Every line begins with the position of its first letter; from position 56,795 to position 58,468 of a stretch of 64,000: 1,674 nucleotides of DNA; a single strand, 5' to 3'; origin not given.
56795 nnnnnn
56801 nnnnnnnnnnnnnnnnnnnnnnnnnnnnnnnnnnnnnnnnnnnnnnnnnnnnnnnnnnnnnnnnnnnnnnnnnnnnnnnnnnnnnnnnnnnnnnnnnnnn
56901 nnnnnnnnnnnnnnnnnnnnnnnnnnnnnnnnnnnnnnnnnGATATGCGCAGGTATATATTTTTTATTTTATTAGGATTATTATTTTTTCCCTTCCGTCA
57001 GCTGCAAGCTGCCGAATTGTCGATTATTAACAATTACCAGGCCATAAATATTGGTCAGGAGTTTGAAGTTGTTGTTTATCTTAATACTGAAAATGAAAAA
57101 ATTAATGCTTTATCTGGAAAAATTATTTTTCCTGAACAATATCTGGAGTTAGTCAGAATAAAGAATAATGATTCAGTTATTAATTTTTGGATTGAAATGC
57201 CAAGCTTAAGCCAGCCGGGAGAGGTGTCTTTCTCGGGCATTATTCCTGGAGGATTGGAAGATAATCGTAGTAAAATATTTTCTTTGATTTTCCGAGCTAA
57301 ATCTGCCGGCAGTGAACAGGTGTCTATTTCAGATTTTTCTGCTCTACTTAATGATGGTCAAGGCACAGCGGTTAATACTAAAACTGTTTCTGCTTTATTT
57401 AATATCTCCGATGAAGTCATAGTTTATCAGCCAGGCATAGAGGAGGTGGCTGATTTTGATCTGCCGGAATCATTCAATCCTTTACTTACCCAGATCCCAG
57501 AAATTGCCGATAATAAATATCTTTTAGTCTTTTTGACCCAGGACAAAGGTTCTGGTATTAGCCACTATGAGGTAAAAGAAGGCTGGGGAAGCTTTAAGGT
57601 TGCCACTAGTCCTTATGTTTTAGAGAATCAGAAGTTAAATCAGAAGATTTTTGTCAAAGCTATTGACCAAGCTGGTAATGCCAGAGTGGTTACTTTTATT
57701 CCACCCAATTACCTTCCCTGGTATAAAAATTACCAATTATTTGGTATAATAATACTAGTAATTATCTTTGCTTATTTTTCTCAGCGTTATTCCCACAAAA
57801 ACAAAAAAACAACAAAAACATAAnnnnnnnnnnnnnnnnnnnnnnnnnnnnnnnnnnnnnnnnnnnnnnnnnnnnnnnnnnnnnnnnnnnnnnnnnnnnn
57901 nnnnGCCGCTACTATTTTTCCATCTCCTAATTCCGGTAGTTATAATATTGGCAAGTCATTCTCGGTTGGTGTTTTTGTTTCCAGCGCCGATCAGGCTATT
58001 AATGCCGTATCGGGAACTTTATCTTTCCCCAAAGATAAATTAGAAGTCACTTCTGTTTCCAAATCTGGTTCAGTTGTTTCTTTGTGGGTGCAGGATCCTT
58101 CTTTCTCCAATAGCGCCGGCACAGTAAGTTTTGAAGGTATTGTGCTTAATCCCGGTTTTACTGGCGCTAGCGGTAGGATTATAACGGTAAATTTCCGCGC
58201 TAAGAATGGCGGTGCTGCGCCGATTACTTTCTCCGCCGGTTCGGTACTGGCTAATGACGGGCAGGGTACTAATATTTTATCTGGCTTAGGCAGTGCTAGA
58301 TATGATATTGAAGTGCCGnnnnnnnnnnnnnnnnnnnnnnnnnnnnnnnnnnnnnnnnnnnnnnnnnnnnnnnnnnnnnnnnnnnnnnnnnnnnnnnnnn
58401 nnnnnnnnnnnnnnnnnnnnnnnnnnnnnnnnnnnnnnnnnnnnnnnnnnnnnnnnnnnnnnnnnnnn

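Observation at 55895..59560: Cohesin-dockerin-type surface assembly: dockerin-bearing Cys-rich/poly-Gly protein plus two membrane-anchored cohesin-like proteins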

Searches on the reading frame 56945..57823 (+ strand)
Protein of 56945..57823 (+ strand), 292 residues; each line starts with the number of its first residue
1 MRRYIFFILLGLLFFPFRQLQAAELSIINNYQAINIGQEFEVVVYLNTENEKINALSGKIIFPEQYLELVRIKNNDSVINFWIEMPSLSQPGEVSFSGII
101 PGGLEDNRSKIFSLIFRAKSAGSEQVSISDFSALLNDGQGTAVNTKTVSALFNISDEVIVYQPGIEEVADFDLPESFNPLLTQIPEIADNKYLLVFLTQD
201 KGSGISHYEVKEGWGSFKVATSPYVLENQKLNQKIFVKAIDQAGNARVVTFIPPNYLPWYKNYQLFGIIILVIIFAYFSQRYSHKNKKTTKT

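Call 3: search_protein_families(library=pfam, proteins=[window:56945-57823:+], max_evalue=1)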
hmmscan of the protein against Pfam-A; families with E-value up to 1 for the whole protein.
window:56945-57823:+ (292 aa): 3 families
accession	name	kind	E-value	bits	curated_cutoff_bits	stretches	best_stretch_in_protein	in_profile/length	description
PF00963.24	Cohesin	-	0.0036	18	24.1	1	30-148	7-131/139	Cohesin domain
PF19992.4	DUF6427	-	0.099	12.3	25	1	246-278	266-295/301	Family of unknown function (DUF6427)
PF06480.20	FtsH_ext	-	0.33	11.6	25.5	0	112-139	15-42/103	FtsH Extracellular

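Call 6: search_protein_families(library=ncbifam, proteins=[window:56945-57823:+], max_evalue=1)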
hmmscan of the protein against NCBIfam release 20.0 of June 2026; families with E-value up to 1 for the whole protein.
window:56945-57823:+ (292 aa): 3 families
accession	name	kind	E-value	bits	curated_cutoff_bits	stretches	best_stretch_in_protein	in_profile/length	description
NF047446.1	barrel_OmpL47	domain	0.00014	22.3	40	1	198-246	11-58/68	OmpL47-type beta-barrel domain-containing protein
TIGR04370.1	glyco_rpt_poly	subfamily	0.0012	17.9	40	1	250-288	317-355/396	oligosaccharide repeat unit polymerase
NF007086.0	PRK09539.1-3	equivalog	0.038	14.7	101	1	27-56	23-52/92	tRNA-splicing endonuclease subunit beta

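Call 27: find_homologous_proteins(query=window:56945-57823:+)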
Query window:56945-57823:+ (292 aa): 236 proteins with E <= 0.001 among 4543 candidates; the best 120 are listed.
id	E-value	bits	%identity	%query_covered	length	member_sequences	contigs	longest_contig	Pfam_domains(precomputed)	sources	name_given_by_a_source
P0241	1.6e-187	640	100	100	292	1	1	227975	-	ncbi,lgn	-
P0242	2.3e-75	272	48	93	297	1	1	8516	-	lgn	-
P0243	4.4e-75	271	48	97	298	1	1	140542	-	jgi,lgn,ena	-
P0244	1.6e-74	269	49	86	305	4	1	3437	-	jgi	-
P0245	2.0e-72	262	47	88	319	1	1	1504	-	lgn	-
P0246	3.5e-72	261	47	91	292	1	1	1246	-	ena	-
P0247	8.9e-71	257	46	97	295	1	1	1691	-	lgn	-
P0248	9.0e-71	257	46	90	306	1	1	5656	-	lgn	-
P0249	2.9e-70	255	49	83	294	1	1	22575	-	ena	-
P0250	7.8e-70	254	46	93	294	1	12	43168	-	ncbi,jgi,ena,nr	ncbi:hypothetical protein HOD19_04565 [bacterium]|jgi:hypothetical protein|nr:hypothetical protein [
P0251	8.1e-70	254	46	97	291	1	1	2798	-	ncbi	-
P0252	1.6e-69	253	48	83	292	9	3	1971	-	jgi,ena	-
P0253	2.5e-69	252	47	93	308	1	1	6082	-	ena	-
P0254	3.8e-69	251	47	91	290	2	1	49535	-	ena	-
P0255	7.3e-69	251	43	95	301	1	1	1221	-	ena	-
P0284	4.3e-62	228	45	92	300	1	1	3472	PF00963.25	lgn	-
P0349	3.6e-52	196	41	92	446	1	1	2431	PF00963.25,PF13366.13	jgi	jgi:GxxExxY protein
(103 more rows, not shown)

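Call 35: search_protein_families(library=pfam, alignment_id=A3, max_evalue=0.01)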
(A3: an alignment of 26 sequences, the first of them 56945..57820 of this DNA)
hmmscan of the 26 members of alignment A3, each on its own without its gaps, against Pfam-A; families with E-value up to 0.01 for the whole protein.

A. member 1, window:56945-57820:+ (292 aa): 1 family
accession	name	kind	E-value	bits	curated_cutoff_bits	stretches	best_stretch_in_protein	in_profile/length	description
PF00963.24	Cohesin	-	0.0036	18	24.1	1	30-148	7-131/139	Cohesin domain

B. families by the number of members that match (of 26 scanned): 2 families
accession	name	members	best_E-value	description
PF00963.24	Cohesin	3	3.9e-05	Cohesin domain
PF13273.12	DUF4064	1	0.0069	Protein of unknown function (DUF4064)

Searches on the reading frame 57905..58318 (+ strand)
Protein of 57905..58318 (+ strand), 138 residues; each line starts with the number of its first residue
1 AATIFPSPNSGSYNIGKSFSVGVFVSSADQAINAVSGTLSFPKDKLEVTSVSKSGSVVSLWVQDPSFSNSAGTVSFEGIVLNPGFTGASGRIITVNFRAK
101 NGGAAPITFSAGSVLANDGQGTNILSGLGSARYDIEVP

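Call 77: search_solved_structures(query=A7, max_evalue=10, show_alignments=3)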
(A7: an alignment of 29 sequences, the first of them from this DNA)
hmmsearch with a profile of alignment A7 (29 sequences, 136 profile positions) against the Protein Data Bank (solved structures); distinct sequences matched with E-value up to 10: 7.
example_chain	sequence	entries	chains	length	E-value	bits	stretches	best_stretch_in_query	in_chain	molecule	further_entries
9rwu_A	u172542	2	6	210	0.061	16.7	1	91-132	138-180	Pilus assembly protein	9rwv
7urp_A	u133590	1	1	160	0.084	16.2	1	3-51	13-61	Ribonucleases G and E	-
5m2o_A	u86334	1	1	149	0.44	13.9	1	1-54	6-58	Putative cellulosomal scaffoldin protein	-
5m2s_A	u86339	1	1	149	0.53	13.6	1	2-53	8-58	Putative cellulosomal scaffoldin protein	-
5aoz_A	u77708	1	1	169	0.65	13.3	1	1-54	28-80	PUTATIVE CELLULOSOMAL SCAFFOLDIN PROTEIN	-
8fv0_C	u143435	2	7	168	1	12.7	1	42-67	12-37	Diamine N-acetyltransferase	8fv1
5ix3_A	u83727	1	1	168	1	12.7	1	42-67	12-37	Diamine N-acetyltransferase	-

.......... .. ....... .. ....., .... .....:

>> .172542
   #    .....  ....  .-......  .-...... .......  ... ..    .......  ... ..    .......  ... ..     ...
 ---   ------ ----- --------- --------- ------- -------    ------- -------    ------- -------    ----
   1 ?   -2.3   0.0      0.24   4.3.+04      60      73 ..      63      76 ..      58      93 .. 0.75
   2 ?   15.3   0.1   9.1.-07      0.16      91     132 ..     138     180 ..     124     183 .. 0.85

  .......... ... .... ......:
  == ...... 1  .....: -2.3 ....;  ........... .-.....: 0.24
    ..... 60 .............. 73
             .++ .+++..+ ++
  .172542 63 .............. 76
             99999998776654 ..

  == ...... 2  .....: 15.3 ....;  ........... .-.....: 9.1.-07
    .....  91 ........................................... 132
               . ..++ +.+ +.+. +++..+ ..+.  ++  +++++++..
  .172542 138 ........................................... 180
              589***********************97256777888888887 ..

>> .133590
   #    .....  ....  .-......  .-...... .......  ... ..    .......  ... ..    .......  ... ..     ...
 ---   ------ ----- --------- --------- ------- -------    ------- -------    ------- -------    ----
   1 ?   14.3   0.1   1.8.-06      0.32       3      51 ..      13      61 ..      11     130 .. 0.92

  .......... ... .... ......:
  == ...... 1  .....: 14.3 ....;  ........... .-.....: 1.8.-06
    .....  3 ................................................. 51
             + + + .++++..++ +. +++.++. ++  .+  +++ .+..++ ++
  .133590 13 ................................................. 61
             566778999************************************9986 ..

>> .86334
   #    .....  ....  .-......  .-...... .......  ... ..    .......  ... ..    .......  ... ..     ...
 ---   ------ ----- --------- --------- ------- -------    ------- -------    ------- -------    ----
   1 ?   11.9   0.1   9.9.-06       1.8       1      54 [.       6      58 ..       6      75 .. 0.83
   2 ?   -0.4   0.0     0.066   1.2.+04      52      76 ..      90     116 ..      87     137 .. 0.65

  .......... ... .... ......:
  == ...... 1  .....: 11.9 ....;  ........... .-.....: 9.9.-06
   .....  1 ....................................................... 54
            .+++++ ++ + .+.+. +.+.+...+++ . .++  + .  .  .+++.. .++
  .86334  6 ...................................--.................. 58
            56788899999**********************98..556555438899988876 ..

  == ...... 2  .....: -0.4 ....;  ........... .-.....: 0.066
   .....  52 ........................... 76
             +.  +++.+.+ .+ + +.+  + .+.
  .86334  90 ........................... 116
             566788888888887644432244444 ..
